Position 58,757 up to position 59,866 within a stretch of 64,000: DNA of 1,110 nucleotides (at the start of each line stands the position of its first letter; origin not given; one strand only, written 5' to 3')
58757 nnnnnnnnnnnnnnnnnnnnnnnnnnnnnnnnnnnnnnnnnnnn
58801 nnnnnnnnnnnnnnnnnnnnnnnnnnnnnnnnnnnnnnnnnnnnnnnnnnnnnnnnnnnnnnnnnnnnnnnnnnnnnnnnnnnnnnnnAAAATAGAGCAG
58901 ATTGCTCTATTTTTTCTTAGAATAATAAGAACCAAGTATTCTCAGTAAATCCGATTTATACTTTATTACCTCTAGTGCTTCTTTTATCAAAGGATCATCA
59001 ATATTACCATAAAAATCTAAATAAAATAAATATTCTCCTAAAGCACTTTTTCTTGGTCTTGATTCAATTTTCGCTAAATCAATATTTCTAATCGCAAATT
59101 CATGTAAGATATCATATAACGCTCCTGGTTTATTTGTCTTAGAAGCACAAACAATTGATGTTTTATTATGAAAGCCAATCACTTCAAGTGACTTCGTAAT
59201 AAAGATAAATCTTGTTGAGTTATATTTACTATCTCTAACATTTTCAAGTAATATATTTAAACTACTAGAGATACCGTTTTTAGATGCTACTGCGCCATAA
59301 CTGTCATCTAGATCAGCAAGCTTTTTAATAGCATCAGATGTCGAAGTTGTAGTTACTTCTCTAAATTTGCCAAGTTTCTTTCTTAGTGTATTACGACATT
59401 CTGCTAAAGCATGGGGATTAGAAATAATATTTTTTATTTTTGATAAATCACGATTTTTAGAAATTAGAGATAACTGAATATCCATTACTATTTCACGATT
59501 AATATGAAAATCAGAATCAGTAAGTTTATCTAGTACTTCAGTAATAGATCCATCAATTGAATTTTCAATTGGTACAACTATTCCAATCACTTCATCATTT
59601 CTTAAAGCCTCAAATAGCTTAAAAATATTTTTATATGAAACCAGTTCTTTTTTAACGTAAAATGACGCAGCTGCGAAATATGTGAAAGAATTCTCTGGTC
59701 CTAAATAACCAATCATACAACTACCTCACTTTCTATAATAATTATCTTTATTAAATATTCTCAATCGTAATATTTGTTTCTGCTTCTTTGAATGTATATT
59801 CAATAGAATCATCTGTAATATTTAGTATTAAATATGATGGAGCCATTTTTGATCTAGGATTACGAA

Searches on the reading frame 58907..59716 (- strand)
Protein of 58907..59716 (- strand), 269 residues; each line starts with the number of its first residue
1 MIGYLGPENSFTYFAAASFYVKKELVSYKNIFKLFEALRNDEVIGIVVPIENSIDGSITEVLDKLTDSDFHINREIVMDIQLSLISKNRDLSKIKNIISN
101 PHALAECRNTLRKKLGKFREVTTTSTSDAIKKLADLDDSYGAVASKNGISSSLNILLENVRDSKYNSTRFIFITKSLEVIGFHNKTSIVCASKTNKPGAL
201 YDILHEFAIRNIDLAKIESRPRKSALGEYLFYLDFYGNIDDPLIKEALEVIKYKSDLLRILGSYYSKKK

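Call 44: search_protein_families(library=pfam, proteins=[window:58907-59716:-], max_evalue=0.001)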
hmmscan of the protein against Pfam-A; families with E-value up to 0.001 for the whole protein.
window:58907-59716:- (269 aa): 2 families
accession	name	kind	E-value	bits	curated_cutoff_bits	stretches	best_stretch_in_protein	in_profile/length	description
PF00800.23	PDT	-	6.5e-45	153.6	25.2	1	2-175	1-178/181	Prephenate dehydratase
PF01842.31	ACT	-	7.3e-07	29.3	27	1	195-250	9-63/66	ACT domain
